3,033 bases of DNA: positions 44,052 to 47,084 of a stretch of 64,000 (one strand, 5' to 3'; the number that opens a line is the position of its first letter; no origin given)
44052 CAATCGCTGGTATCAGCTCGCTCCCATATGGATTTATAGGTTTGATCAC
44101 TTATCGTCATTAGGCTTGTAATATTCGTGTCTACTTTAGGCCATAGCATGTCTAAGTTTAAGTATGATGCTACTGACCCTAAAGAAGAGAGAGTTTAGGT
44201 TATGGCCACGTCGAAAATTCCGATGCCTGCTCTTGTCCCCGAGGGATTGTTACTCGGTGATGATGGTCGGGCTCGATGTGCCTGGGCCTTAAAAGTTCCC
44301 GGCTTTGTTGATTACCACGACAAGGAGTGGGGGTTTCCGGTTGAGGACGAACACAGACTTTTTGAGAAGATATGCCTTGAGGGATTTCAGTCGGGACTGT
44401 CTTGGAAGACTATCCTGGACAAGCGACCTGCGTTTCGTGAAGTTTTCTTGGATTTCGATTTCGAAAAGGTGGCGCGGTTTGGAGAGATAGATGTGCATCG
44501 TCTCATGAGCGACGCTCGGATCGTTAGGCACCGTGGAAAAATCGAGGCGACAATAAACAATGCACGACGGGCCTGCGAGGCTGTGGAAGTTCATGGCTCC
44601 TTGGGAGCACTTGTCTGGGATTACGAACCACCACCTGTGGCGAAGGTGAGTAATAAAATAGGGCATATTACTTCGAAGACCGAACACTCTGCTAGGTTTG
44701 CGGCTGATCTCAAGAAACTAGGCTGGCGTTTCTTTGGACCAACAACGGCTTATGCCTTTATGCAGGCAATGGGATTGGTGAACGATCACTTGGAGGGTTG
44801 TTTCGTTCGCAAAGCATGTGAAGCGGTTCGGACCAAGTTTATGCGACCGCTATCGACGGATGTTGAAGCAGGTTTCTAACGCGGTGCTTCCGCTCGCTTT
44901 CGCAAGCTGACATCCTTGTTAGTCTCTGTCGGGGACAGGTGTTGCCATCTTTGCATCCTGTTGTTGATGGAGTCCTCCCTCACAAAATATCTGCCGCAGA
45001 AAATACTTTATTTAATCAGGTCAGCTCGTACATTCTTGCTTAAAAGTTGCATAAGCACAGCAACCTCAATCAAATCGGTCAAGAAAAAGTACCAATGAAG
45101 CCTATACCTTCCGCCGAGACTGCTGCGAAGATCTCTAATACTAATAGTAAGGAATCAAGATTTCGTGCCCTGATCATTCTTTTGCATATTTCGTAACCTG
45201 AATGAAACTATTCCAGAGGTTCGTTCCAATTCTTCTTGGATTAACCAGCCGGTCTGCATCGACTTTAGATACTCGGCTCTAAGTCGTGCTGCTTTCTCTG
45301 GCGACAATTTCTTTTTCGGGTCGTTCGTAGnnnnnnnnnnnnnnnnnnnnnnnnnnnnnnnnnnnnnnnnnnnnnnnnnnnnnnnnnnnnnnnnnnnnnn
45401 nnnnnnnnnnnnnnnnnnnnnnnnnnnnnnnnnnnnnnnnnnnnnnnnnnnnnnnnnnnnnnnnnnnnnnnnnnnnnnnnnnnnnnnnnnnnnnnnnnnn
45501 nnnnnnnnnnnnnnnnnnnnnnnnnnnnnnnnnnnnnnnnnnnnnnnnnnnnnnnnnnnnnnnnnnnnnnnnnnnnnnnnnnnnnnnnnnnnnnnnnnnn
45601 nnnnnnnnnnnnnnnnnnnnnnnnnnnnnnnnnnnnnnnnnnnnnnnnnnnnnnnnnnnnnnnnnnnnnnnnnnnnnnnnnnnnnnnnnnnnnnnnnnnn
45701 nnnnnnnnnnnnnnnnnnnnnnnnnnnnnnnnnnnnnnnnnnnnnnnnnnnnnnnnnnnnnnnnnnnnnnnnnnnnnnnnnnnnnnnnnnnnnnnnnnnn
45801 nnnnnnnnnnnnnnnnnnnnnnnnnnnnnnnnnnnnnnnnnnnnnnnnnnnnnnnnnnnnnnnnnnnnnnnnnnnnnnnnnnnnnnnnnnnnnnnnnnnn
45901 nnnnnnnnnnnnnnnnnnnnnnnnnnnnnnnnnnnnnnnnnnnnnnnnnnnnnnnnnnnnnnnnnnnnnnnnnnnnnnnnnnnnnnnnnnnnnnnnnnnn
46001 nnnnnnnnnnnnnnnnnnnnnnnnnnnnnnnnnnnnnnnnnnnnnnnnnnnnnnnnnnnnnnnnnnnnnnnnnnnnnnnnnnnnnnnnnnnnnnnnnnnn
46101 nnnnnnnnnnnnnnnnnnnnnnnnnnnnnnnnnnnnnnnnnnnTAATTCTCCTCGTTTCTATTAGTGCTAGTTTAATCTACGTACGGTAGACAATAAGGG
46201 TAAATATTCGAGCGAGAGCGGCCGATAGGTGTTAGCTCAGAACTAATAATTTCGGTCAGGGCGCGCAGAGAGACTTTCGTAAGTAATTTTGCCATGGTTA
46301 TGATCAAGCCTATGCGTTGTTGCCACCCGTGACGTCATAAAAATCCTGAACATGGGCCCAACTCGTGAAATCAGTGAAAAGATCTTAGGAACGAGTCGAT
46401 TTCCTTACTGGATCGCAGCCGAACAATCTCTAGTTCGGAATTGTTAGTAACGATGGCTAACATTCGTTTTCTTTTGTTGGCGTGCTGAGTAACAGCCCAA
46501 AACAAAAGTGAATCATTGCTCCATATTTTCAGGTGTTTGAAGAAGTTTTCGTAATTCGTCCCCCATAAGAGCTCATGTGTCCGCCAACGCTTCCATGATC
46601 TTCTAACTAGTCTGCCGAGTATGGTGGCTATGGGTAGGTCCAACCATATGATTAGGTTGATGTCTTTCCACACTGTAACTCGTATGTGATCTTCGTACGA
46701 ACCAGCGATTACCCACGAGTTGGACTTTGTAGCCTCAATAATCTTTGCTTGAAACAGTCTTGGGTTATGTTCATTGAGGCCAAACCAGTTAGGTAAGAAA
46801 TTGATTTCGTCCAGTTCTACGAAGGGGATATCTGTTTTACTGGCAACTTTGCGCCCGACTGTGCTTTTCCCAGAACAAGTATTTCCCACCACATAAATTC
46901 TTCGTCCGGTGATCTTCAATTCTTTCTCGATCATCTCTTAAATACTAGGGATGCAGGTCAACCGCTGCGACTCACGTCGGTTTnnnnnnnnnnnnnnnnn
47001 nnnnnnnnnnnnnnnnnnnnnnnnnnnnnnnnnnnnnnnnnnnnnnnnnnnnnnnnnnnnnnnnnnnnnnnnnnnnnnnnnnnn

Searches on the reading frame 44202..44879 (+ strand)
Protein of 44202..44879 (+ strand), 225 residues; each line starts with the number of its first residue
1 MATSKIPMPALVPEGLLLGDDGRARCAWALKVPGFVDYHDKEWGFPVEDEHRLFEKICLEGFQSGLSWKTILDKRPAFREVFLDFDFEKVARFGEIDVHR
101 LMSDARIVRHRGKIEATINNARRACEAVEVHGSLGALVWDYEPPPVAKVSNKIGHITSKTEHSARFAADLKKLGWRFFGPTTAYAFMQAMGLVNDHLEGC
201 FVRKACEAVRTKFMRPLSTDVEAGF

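Call 28: search_protein_families(library=pfam, proteins=[window:44202-44879:+])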
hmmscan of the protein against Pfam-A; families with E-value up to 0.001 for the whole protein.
window:44202-44879:+ (225 aa): 1 family
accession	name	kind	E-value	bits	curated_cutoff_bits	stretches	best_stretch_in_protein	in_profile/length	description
PF03352.18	Adenine_glyco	-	2.4e-65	220.1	25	1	28-201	1-175/177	Methyladenine glycosylase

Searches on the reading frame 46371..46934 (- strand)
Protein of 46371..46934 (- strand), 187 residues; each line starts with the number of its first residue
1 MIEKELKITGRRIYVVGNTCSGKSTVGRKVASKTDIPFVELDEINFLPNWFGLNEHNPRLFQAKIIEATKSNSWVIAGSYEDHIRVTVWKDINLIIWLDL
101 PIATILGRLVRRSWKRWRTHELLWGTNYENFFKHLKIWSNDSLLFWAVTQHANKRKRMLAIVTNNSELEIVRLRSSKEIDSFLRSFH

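Call 64: search_protein_families(library=pfam, proteins=[window:46371-46934:-])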
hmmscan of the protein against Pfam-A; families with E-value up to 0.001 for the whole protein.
window:46371-46934:- (187 aa): 2 families
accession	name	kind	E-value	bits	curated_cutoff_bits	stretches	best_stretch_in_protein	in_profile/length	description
PF01202.28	SKI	-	2.7e-06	28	22.1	0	20-44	2-26/159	Shikimate kinase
PF13238.12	AAA_18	-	0.00081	20.3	29.4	0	13-118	1-117/128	AAA domain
